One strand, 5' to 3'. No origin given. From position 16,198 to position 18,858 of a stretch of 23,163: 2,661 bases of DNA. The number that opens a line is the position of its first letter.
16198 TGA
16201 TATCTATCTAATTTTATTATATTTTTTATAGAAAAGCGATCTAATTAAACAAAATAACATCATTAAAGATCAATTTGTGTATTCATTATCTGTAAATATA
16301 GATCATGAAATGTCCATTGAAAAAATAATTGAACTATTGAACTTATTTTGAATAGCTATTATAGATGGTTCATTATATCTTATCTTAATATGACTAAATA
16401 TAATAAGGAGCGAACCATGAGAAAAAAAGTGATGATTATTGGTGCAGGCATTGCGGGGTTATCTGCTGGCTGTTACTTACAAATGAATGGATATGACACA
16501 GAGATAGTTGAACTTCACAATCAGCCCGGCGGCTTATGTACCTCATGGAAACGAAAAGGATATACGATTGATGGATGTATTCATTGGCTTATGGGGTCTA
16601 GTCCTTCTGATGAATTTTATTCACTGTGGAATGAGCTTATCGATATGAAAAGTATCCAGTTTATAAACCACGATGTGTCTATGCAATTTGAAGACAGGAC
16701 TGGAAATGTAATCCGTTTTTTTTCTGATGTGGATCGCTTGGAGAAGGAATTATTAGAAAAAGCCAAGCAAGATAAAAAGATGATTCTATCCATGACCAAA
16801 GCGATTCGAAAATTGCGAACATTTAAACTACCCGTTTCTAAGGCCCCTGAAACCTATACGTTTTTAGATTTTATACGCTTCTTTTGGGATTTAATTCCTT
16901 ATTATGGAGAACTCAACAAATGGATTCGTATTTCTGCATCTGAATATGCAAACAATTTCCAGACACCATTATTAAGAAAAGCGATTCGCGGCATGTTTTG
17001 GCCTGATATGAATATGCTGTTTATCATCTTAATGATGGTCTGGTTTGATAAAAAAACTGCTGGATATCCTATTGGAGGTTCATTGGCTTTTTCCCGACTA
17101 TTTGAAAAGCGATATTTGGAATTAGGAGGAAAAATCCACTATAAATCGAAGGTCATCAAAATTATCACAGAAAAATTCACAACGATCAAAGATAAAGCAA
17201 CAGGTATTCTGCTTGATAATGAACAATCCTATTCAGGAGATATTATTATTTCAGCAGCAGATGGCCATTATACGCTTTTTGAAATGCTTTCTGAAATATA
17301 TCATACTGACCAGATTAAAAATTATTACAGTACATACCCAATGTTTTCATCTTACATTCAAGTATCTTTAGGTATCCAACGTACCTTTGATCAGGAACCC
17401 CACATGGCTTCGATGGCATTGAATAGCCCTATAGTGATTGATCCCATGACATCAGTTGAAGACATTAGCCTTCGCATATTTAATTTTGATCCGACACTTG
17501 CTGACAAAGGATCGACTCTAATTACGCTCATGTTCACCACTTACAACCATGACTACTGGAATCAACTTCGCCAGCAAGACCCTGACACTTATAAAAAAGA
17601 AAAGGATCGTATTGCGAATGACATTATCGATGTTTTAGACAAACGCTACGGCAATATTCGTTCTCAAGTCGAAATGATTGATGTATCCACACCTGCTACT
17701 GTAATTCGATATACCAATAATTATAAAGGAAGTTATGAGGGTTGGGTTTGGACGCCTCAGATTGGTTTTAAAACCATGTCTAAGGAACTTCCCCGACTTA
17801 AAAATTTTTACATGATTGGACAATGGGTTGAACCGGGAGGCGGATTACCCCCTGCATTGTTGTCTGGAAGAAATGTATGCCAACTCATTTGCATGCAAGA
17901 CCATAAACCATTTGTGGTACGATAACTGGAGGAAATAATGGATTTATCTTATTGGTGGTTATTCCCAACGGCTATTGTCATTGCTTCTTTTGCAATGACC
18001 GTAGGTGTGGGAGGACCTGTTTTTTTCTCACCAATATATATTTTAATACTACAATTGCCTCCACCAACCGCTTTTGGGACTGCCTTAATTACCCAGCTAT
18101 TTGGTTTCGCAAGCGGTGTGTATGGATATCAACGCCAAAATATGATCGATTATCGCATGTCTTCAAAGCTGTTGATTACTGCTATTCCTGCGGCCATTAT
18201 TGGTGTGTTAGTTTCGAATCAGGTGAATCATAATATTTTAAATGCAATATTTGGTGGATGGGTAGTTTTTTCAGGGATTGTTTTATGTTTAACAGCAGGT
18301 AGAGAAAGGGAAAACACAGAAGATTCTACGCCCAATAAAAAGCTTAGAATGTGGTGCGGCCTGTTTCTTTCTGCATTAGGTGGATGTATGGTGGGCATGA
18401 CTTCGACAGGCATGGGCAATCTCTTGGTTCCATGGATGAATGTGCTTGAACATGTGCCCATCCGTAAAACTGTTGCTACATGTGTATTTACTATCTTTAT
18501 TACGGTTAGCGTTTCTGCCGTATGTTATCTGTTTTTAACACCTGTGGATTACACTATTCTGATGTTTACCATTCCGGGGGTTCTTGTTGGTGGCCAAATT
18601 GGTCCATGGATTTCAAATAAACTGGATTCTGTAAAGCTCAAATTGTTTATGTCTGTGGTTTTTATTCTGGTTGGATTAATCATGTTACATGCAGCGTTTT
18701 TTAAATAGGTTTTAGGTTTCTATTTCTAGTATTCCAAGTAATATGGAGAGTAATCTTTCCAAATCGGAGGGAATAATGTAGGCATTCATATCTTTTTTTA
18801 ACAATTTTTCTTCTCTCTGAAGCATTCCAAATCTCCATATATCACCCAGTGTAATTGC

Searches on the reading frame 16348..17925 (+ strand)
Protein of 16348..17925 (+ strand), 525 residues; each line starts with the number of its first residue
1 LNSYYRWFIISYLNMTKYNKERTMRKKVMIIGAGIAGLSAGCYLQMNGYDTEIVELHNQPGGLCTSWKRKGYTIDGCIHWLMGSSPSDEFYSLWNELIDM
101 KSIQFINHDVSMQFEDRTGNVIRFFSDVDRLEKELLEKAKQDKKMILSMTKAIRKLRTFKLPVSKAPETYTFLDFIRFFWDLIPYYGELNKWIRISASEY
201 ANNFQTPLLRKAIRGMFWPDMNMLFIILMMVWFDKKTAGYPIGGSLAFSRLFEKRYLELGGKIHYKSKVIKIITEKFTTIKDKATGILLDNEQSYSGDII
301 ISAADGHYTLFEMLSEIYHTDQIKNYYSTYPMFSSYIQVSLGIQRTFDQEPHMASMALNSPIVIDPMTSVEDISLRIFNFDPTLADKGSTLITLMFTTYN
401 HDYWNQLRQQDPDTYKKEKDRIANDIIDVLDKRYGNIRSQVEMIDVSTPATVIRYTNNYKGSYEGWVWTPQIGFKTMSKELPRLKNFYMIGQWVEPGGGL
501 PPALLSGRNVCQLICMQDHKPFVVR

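Call 3: search_protein_families(library=pfam, proteins=[window:16348-17925:+], max_evalue=0.01)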
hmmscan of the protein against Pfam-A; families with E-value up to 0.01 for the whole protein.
window:16348-17925:+ (525 aa): 10 families
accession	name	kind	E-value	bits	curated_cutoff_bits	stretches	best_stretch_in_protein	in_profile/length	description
PF01593.30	Amino_oxidase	-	8.7e-17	62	19.8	1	35-514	1-442/443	Flavin containing amine oxidoreductase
PF13450.12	NAD_binding_8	-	1.3e-16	61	21.9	1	30-97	1-68/68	NAD(P)-binding Rossmann-like domain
PF01266.30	DAO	-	9.9e-07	29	27.9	1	27-137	1-108/353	FAD dependent oxidoreductase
PF06100.17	MCRA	-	0.00023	20.6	23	1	26-149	2-123/495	MCRA family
PF07992.20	Pyr_redox_2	-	0.00041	20.3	26.1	1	26-62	1-38/291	Pyridine nucleotide-disulphide oxidoreductase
PF01494.25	FAD_binding_3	-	0.0011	18.7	22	1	27-59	3-35/349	FAD binding domain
PF12831.13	FAD_oxidored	-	0.0041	16.9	27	1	28-66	2-40/416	FAD dependent oxidoreductase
PF01946.23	Thi4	-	0.0051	16.5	26.2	1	24-62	16-55/235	Thi4 family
PF00890.30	FAD_binding_2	-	0.0072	16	20.4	1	28-67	2-40/414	FAD binding domain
PF00070.33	Pyr_redox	-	0.0076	17.2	22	0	27-60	1-34/82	Pyridine nucleotide-disulphide oxidoreductase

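Call 4: search_protein_families(library=ncbifam, proteins=[window:16348-17925:+], max_evalue=0.01)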
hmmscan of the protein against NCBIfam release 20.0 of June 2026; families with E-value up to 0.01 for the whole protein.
window:16348-17925:+ (525 aa): 45 families (the best 25 are shown)
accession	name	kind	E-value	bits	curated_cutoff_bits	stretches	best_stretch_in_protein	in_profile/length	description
TIGR02730.1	carot_isom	equivalog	2e-29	102.8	586.9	1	28-509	3-483/493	carotenoid isomerase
TIGR02734.1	crtI_fam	subfamily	7.3e-28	97.5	238.1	1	28-517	1-491/504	phytoene desaturase family protein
NF058655.1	CrtID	equivalog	2.2e-22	79.6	640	3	28-105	1-79/478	bifunctional phytoene desaturase/3,4-desaturase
TIGR02733.1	desat_CrtD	equivalog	3e-22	79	549.7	2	26-132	2-108/492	C-3',4' desaturase CrtD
NF042421.1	hydcarot_desat_CrtD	equivalog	4.9e-18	64.8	500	1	26-515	2-484/487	1-hydroxycarotenoid 3,4-desaturase CrtD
NF005560.0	PRK07233.1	equivalog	4.7e-12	45.5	252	1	27-106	2-79/435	hypothetical protein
NF045637.1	carotdesatCrtDProt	equivalog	1e-11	44.1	580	1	28-76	1-49/485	1-hydroxycarotenoid 3,4-desaturase CrtD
TIGR03467.1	HpnE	equivalog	1.3e-11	44.5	283.05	1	28-85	1-60/430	hydroxysqualene dehydroxylase HpnE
NF005548.0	PRK07208.1-4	equivalog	1.3e-09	37.2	389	1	24-102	2-78/488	hypothetical protein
NF045689.1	BCarotKetCrtO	equivalog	2.2e-09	36.4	1000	0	26-66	4-44/563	beta-carotene ketolase CrtO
NF009409.0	PRK12770.1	subfamily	6.1e-09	35.4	343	1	15-64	9-57/360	putative glutamate synthase subunit beta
TIGR02731.1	phytoene_desat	equivalog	7.5e-08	31.5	569.4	1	27-124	1-97/453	15-cis-phytoene desaturase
NF005547.0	PRK07208.1-3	equivalog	7.7e-08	31.5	380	1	25-118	4-95/465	hypothetical protein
NF010584.0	PRK13977.1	equivalog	8.9e-08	31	567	1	16-153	13-148/577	oleate hydratase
NF008845.0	PRK11883.1-5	equivalog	1.2e-07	30.4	560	1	23-75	2-60/468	protoporphyrinogen oxidase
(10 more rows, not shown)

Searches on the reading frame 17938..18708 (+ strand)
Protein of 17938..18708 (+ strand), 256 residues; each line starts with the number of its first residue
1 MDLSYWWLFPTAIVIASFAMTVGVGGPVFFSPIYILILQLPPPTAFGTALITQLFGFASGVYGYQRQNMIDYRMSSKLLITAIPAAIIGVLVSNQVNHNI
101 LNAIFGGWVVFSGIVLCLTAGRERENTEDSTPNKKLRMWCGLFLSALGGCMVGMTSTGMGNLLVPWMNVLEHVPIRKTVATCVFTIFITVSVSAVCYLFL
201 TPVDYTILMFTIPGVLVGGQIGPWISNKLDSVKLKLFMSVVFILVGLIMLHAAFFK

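Call 37: search_protein_families(library=pfam, proteins=[window:17938-18708:+], max_evalue=0.01)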
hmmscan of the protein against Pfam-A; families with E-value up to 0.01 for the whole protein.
window:17938-18708:+ (256 aa): 2 families
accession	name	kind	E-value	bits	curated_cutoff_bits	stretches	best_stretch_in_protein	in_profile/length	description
PF01925.25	TauE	-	3.4e-40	138.6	32.6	1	9-249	2-237/237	Sulfite exporter TauE/SafE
PF02673.24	BacA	-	3.2e-05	24.2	33.4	1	65-143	76-155/257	Bacitracin resistance protein BacA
